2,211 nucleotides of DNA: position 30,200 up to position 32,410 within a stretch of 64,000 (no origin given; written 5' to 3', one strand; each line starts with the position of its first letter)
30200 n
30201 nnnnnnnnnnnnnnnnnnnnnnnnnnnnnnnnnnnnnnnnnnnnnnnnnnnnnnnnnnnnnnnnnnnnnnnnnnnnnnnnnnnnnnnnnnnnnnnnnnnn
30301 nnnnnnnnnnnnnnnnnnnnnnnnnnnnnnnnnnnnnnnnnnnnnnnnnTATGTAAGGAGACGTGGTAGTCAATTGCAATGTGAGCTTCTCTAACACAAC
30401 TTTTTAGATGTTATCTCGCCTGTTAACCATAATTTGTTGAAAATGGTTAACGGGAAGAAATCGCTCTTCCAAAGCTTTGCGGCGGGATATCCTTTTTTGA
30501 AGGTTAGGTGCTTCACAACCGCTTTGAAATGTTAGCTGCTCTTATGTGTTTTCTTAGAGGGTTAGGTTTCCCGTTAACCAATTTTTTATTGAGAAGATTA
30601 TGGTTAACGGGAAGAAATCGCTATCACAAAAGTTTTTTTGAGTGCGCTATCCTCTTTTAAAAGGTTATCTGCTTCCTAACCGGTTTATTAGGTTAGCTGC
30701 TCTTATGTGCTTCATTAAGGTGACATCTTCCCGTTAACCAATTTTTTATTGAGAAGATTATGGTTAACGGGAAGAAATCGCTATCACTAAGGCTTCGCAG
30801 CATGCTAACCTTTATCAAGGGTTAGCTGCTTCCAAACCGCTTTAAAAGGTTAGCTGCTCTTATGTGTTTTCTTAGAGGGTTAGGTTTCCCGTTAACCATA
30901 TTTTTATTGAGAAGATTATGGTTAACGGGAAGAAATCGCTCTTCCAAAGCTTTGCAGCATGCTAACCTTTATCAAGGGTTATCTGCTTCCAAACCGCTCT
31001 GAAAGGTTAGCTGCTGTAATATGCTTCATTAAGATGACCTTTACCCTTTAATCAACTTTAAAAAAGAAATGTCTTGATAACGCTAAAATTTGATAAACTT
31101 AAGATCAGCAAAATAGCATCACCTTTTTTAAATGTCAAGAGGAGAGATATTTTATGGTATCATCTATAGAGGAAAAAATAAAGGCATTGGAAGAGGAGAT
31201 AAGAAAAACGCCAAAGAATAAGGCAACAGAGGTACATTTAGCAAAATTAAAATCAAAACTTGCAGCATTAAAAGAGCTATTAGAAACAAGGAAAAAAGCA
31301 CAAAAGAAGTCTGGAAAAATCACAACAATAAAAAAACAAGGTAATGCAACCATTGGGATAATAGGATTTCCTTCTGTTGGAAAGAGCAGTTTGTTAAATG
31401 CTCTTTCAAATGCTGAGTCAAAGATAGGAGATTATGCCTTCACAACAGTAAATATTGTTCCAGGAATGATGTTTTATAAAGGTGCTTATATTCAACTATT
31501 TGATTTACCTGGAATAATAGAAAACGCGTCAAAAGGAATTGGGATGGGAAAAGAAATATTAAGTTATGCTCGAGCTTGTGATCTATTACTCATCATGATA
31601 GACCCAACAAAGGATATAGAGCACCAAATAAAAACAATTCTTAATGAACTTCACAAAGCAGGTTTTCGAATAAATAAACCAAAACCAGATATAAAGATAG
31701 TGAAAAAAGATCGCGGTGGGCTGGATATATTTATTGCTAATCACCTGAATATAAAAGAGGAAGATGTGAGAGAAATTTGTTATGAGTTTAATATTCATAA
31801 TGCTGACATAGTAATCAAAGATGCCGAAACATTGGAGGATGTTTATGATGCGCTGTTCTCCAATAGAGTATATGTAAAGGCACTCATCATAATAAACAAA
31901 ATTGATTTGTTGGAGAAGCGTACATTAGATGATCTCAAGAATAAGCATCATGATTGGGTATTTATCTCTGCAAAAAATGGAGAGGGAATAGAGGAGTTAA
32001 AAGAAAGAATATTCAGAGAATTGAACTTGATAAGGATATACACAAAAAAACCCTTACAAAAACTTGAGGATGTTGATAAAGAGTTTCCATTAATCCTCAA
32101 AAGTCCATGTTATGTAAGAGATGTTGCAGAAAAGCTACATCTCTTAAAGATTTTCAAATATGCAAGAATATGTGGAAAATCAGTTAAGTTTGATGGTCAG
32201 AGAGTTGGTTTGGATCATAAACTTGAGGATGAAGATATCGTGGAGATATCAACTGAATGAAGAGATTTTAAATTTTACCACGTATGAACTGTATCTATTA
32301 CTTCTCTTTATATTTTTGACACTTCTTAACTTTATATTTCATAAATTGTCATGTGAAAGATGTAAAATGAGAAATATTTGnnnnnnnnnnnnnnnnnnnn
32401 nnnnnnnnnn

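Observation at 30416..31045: Dispersed, highly structured ~160-bp tandem repeat family at seven intergenic loci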

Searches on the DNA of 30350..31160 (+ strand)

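Call 47: search_rna_families(source=window, start=30350, end=31160, threshold=evalue, max_evalue=1)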
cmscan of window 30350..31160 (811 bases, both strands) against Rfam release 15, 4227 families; matches with E-value up to 1: 10.
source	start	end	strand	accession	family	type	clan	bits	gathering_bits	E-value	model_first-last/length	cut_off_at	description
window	30432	30532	-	RF01211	SNORD124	Gene; snRNA; snoRNA; CD-box;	-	26.2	40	0.038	1-104/104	no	Small nucleolar RNA SNORD124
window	30723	30778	-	RF03800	mir-4477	Gene; miRNA;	-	24.2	74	0.041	1-81/81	no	mir-4477 microRNA precursor family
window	30697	30776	+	RF02629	RmaA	Gene; sRNA;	-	21.9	57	0.31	1-113/113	no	Regulator of motility and amylovoran A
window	30723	30778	+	RF03800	mir-4477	Gene; miRNA;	-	21.8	74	0.17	1-81/81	no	mir-4477 microRNA precursor family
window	30886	30931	-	RF00042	CopA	Gene; antisense;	-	21.7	60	0.31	35-84/92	no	CopA-like RNA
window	30886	30931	+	RF00042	CopA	Gene; antisense;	-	21.2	60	0.4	35-84/92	no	CopA-like RNA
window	30886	30931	+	RF04133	MIR2646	Gene; miRNA;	-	18.3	245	0.18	1-256/256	no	MIR2646 microRNA precursor family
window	30677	30808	+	RF01881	Xist_exon4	Gene; lncRNA;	-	17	100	0.4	1-126/126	no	X-chromosome inactivation gene exon 4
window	30568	30773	+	RF04195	MIR6217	Gene; miRNA;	-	16.4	110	0.5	1-228/228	no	MIR6217 microRNA precursor family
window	30886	30931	+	RF01491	rli54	Cis-reg;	-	14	80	0.39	110-161/528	no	Listeria sRNA rli54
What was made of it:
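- On Any Rfam RNA family: The array gives only sub-threshold hits at E 0.04-0.5 (call 47).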

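Call 88: search_dna_similar(query=window:30416-31045:+, collection=plasmids, mode=distant, max_rows=8)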
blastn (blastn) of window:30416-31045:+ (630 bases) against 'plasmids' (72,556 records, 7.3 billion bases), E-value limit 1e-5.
No match.

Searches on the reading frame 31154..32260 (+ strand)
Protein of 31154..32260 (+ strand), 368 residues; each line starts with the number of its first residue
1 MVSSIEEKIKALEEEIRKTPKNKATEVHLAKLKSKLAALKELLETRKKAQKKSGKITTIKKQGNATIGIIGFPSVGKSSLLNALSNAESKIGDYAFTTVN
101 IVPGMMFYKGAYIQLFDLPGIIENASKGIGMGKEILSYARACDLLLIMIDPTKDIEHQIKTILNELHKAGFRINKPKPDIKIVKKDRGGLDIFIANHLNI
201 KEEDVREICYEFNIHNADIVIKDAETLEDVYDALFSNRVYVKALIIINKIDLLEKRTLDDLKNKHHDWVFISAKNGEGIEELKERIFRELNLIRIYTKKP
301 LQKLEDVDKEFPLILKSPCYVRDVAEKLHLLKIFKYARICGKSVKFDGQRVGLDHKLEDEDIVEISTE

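Call 17: search_protein_families(library=ncbifam, proteins=[window:31154-32260:+])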
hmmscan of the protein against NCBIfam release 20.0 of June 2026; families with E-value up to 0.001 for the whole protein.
window:31154-32260:+ (368 aa): 26 families (the best 25 are shown)
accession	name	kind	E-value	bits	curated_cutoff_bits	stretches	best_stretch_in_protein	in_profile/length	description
TIGR02729.1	Obg_CgtA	equivalog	1.3e-30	106.5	280.25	1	65-183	158-280/329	Obg family GTPase CgtA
NF008955.0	PRK12297.1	equivalog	1.4e-30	106.6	406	1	65-175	160-275/429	GTPase ObgE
NF008956.1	PRK12299.1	equivalog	3.9e-30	104.9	300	1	65-175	159-269/327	GTPase ObgE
NF008954.1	PRK12296.1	equivalog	9.9e-21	73.7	377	1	63-168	158-268/470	GTPase ObgE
NF007171.0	PRK09602.1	subfamily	5.1e-19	68.4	387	2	65-107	3-45/397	YchF-related putative GTPase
TIGR00231.1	small_GTP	domain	2.3e-18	66.5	42.5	1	65-187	4-133/164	GTP-binding protein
NF000908.1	PRK00089.1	equivalog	2e-16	60.1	237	1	66-170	5-110/291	GTPase Era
TIGR03156.1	GTP_HflX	equivalog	2.3e-16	59.7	216.75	2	23-167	150-295/351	GTPase HflX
TIGR00450.1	mnmE_trmE_thdF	equivalog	2e-15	56.8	252.6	1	24-163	177-310/446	tRNA uridine-5-carboxymethylaminomethyl(34) synthesis GTPase MnmE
TIGR03594.1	GTPase_EngA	equivalog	4.1e-15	55.7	306.7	1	42-170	152-286/432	ribosome biogenesis GTPase Der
NF003661.0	PRK05291.1-3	equivalog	6.8e-15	55.4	380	1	25-289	182-369/448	tRNA uridine-5-carboxymethylaminomethyl(34) synthesis GTPase MnmE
TIGR03918.1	GTP_HydF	equivalog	1.2e-11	44.1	325.55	2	64-169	7-114/392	[FeFe] hydrogenase H-cluster maturation GTPase HydF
TIGR00436.1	era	equivalog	4.5e-11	42.6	116.25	1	66-168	2-105/270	GTPase Era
TIGR00437.1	feoB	equivalog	6.5e-10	38.3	315.65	1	71-122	1-52/594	ferrous iron transport protein B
TIGR03596.1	GTPase_YlqF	equivalog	1.3e-09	37.9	208.2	1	26-124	79-176/276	ribosome biogenesis GTPase YlqF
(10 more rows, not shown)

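Call 20: find_encoding_contigs(protein=window:31154-32260:+, flank=10000, max_places=10)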
Protein window:31154-32260:+ (368 aa): 3 contigs read that carry it; 2 places shown.
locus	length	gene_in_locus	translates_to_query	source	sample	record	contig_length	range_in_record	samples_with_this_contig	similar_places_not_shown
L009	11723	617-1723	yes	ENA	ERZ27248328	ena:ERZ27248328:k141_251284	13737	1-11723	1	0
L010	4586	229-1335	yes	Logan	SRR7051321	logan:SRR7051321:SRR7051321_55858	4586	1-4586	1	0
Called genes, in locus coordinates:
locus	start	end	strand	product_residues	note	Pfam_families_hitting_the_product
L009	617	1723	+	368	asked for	PF00350:Dynamin_N (faint), PF03193:RsgA_GTPase (faint), PF00009:GTP_EFTU (faint), PF01926:MMR_HSR1, PF02421:FeoB_N, PF16897:MMR_HSR1_Xtn, PF02824:TGS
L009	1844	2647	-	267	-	PF00950:ABC-3, PF01032:FecCD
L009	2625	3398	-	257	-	PF00005:ABC_tran, PF02463:SMC_N (faint), PF13304:AAA_21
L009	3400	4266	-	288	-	PF01297:ZnuA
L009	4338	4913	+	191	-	PF03167:UDG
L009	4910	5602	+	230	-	PF23023:Anti-Pycsar_Apyc1, PF00753:Lactamase_B, PF12706:Lactamase_B_2 (faint)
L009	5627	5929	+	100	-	PF03819:MazG (faint)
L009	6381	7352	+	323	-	PF01758:SBF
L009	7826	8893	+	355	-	-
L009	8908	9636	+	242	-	PF00215:OMPdecase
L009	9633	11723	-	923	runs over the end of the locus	PF02359:CDC48_N, PF02933:CDC48_2, PF05496:RuvB_N, PF00004:AAA, PF13191:AAA_16 (weak), PF17862:AAA_lid_3, PF00004:AAA, PF17862:AAA_lid_3, +25 more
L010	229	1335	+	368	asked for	PF00350:Dynamin_N (faint), PF03193:RsgA_GTPase (faint), PF00009:GTP_EFTU (faint), PF01926:MMR_HSR1, PF02421:FeoB_N, PF16897:MMR_HSR1_Xtn, PF02824:TGS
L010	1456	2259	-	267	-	PF00950:ABC-3, PF01032:FecCD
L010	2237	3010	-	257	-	PF00005:ABC_tran, PF02463:SMC_N (faint), PF13304:AAA_21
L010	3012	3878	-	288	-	PF01297:ZnuA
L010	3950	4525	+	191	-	PF03167:UDG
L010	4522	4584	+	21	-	?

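Call 26: find_homologous_proteins(query=window:31154-32260:+, max_evalue=1e-60)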
Query window:31154-32260:+ (368 aa): 1598 proteins with E <= 1e-60 among 8000 candidates; the best 120 are listed.
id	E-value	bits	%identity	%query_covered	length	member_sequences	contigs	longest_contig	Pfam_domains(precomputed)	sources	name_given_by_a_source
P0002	1.5e-233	792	100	100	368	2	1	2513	PF02824.28,PF01926.30,PF00350.30,PF02421.25,PF00009.34,PF03193.23,PF16897.11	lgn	-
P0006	9.6e-188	642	77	100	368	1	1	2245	PF02824.28,PF01926.30,PF02421.25,PF03193.23,PF16897.11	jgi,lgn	-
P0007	5.7e-167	573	71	95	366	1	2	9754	PF02824.28,PF01926.30,PF02421.25,PF03193.23,PF16897.11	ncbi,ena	-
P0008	1.9e-147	509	64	94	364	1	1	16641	PF02824.28,PF01926.30,PF02421.25,PF03193.23,PF16897.11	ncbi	-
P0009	1.7e-142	493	63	94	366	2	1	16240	PF02824.28,PF01926.30,PF00350.30,PF02421.25,PF03193.23,PF16897.11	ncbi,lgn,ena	-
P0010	1.1e-115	405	56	98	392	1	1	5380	PF02824.28,PF01926.30,PF02421.25,PF16897.11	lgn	-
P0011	1.2e-114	401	55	95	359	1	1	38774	PF02824.28,PF01926.30,PF02421.25,PF16897.11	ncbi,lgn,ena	-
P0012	6.2e-110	386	54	99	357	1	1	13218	PF02824.28,PF01926.30,PF02421.25,PF16897.11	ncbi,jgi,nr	ncbi:MAG: GTP-binding protein [Candidatus Nanohaloarchaeota archaeon]|nr:GTP-binding protein [Candid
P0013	2.4e-105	371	51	99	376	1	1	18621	PF02824.28,PF01926.30,PF00350.30,PF02421.25,PF03193.23,PF16897.11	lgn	-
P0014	4.2e-105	370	51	99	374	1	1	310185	PF02824.28,PF01926.30,PF00350.30,PF02421.25,PF03193.23,PF16897.11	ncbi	-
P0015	9.8e-105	369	51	99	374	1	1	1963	PF02824.28,PF01926.30,PF00350.30,PF02421.25,PF03193.23,PF16897.11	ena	-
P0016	4.4e-104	367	49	98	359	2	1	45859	PF02824.28,PF01926.30,PF00350.30,PF02421.25,PF03193.23,PF16897.11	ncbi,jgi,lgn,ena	-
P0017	4.8e-103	363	49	98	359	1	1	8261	PF02824.28,PF01926.30,PF02421.25,PF03193.23,PF16897.11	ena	-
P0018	6.7e-103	363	49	99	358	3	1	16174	PF02824.28,PF01926.30,PF00350.30,PF02421.25,PF03193.23,PF16897.11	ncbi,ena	-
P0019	1.6e-102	362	49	98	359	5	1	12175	PF02824.28,PF01926.30,PF02421.25,PF03193.23,PF16897.11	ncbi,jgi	-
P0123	3.8e-90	321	47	95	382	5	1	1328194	PF02824.28,PF01926.30,PF02421.25,PF03193.23,PF16897.11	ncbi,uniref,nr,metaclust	ncbi:small GTP-binding protein [Methanocaldococcus infernus ME]|uniref:Small GTP-binding protein n=2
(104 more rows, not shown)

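Call 27: find_encoding_contigs(protein=P0006, flank=10000)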
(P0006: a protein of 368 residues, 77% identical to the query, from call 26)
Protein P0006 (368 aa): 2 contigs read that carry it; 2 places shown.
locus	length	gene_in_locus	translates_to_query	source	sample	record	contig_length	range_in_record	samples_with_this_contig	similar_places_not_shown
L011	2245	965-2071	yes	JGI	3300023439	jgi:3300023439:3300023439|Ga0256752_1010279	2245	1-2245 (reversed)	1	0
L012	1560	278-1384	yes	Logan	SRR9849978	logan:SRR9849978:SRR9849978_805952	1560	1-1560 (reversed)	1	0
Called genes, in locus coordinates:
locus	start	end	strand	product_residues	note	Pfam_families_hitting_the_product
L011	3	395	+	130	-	?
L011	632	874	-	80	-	-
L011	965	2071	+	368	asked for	PF03193:RsgA_GTPase (faint), PF01926:MMR_HSR1, PF02421:FeoB_N, PF16897:MMR_HSR1_Xtn, PF02824:TGS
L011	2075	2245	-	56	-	?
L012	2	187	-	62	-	?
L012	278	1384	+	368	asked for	PF03193:RsgA_GTPase (faint), PF01926:MMR_HSR1, PF02421:FeoB_N, PF16897:MMR_HSR1_Xtn, PF02824:TGS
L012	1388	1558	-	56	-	?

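Call 28: find_encoding_contigs(protein=P0007, flank=10000)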
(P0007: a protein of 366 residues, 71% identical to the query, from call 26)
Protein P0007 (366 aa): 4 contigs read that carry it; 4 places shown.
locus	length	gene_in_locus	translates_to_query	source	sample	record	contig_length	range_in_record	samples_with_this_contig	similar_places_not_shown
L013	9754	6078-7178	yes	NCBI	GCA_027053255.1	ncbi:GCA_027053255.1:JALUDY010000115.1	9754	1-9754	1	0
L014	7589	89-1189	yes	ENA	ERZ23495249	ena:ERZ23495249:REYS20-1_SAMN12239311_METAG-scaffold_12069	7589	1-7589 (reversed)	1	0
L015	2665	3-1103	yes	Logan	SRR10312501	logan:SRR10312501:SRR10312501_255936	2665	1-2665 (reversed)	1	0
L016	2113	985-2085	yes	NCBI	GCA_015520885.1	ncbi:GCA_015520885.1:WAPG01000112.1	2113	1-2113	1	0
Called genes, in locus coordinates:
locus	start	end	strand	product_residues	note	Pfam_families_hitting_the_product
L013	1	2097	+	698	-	?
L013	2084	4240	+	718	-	PF00482:T2SSF (weak)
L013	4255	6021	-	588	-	PF04068:Fer4_RLI, PF13237:Fer4_10 (weak), PF25160:LdpA_Fe-S-bd (faint), PF00037:Fer4, PF12837:Fer4_6 (weak), PF02463:SMC_N (faint), PF00005:ABC_tran, PF00005:ABC_tran, +1 more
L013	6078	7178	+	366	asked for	PF03193:RsgA_GTPase (faint), PF01926:MMR_HSR1, PF02421:FeoB_N, PF16897:MMR_HSR1_Xtn, PF02824:TGS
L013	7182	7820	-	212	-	PF09335:VTT_dom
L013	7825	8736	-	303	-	PF01008:IF-2B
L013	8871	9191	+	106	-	PF01920:Prefoldin_2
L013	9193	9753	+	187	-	?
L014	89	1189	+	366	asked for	PF03193:RsgA_GTPase (faint), PF01926:MMR_HSR1, PF02421:FeoB_N, PF16897:MMR_HSR1_Xtn, PF02824:TGS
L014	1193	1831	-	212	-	PF09335:VTT_dom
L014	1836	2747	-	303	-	PF01008:IF-2B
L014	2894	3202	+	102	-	PF01920:Prefoldin_2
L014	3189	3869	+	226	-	PF13483:Lactamase_B_3, PF12706:Lactamase_B_2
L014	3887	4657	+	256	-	PF00149:Metallophos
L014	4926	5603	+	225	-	PF06745:ATPase, PF13481:AAA_25 (weak), PF23442:DUF7125, PF25199:nSTAND_NTPase5 (faint)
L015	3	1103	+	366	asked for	PF03193:RsgA_GTPase (faint), PF01926:MMR_HSR1, PF02421:FeoB_N, PF16897:MMR_HSR1_Xtn, PF02824:TGS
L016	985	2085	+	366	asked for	PF03193:RsgA_GTPase (faint), PF01926:MMR_HSR1, PF02421:FeoB_N, PF16897:MMR_HSR1_Xtn, PF02824:TGS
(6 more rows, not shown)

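Call 29: find_encoding_contigs(protein=P0008, flank=10000)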
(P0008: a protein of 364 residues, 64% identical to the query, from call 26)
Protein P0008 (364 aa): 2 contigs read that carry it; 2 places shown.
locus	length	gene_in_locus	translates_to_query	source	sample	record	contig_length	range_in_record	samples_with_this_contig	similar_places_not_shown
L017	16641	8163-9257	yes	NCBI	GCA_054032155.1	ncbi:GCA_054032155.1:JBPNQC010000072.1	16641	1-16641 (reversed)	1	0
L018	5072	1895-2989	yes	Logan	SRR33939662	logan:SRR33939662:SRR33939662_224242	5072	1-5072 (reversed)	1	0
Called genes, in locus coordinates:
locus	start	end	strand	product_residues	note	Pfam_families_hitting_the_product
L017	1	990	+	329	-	?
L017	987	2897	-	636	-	PF02518:HATPase_c, PF00204:DNA_gyraseB, PF01751:Toprim, PF00986:DNA_gyraseB_C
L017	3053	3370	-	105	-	-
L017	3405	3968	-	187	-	PF13207:AAA_17, PF13238:AAA_18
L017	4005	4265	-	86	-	-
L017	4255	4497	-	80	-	PF13370:Fer4_13, PF13459:Fer4_15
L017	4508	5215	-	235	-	-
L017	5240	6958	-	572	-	PF00749:tRNA-synt_1c, PF03950:tRNA-synt_1c_C, PF20974:tRNA-synt_1c_C2 (weak)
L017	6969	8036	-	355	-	PF27529:AMPT (weak), PF04389:Peptidase_M28 (faint), PF05343:Peptidase_M42, PF02127:Peptidase_M18 (faint), PF01546:Peptidase_M20 (weak)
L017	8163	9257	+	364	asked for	PF03193:RsgA_GTPase (faint), PF01926:MMR_HSR1, PF02421:FeoB_N, PF16897:MMR_HSR1_Xtn, PF02824:TGS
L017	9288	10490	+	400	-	PF01926:MMR_HSR1, PF02421:FeoB_N (faint), PF08438:YGR210-like_G4, PF02824:TGS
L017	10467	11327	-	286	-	-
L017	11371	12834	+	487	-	PF01406:tRNA-synt_1e, PF09334:tRNA-synt_1g, PF00133:tRNA-synt_1 (weak), PF09334:tRNA-synt_1g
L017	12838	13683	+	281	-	PF03477:ATP-cone, PF04471:Mrr_cat (faint)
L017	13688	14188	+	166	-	-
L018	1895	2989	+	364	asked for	PF03193:RsgA_GTPase (faint), PF01926:MMR_HSR1, PF02421:FeoB_N, PF16897:MMR_HSR1_Xtn, PF02824:TGS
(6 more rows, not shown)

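Call 81: find_encoding_contigs(protein=P0123, flank=10000, max_places=2)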
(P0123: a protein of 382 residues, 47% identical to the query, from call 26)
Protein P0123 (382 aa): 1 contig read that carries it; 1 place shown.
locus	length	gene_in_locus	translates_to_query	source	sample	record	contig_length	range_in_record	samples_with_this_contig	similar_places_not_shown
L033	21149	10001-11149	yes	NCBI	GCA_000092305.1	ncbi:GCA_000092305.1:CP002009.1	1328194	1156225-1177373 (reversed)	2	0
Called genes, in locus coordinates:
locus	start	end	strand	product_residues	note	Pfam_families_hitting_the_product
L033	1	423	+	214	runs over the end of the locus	PF01381:HTH_3, PF12844:HTH_19 (faint)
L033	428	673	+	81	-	PF17367:NiFe_hyd_3_EhaA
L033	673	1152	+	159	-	PF26645:EhaB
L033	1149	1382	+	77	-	PF09882:EhaC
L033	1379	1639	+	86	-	-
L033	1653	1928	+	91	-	PF09880:EhaE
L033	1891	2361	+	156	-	PF09879:EhaF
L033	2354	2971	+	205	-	PF09878:EhaG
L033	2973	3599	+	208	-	PF10125:NADHdeh_related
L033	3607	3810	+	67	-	-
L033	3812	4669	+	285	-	PF00146:NADHdh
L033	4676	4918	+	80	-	PF27339:Prd_NiFe_hyd_3_EhaK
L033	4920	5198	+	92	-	PF09877:EhaL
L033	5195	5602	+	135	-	PF09218:EhaM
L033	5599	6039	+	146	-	PF01058:Oxidored_q6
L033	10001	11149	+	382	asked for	PF03193:RsgA_GTPase (faint), PF01926:MMR_HSR1, PF02421:FeoB_N, PF16897:MMR_HSR1_Xtn, PF02824:TGS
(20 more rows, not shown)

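Call 82: find_encoding_contigs(protein=P0009, flank=10000, max_places=3)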
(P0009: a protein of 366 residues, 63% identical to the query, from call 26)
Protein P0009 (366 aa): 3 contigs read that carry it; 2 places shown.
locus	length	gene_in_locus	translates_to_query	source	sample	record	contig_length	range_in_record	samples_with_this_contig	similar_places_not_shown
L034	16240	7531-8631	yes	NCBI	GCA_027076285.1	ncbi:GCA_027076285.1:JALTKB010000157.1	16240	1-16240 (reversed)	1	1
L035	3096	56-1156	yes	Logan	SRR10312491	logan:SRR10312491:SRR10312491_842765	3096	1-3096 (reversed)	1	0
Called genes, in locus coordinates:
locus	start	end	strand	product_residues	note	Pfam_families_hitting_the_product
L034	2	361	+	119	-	?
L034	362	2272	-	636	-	PF02518:HATPase_c, PF00204:DNA_gyraseB, PF01751:Toprim, PF00986:DNA_gyraseB_C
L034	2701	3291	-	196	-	PF13207:AAA_17, PF13238:AAA_18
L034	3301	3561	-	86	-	-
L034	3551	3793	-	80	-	PF13370:Fer4_13, PF13459:Fer4_15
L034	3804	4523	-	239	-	-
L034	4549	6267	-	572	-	PF00749:tRNA-synt_1c, PF03950:tRNA-synt_1c_C, PF20974:tRNA-synt_1c_C2 (weak)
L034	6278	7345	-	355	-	PF27529:AMPT (faint), PF04389:Peptidase_M28 (faint), PF05343:Peptidase_M42, PF02127:Peptidase_M18 (faint), PF01546:Peptidase_M20 (weak)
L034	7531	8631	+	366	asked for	PF03193:RsgA_GTPase (faint), PF00350:Dynamin_N (faint), PF01926:MMR_HSR1, PF02421:FeoB_N, PF16897:MMR_HSR1_Xtn, PF02824:TGS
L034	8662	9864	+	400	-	PF01926:MMR_HSR1, PF02421:FeoB_N (weak), PF08438:YGR210-like_G4, PF02824:TGS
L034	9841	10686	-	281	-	-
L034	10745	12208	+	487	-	PF01406:tRNA-synt_1e, PF09334:tRNA-synt_1g, PF00133:tRNA-synt_1 (weak), PF09334:tRNA-synt_1g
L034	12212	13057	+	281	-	PF03477:ATP-cone, PF04471:Mrr_cat (faint)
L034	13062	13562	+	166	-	-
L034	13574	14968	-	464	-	PF02629:CoA_binding, PF13380:CoA_binding_2, PF13607:Succ_CoA_lig, PF19045:Ligase_CoA_2 (weak)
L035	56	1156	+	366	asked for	PF03193:RsgA_GTPase (faint), PF00350:Dynamin_N (faint), PF01926:MMR_HSR1, PF02421:FeoB_N, PF16897:MMR_HSR1_Xtn, PF02824:TGS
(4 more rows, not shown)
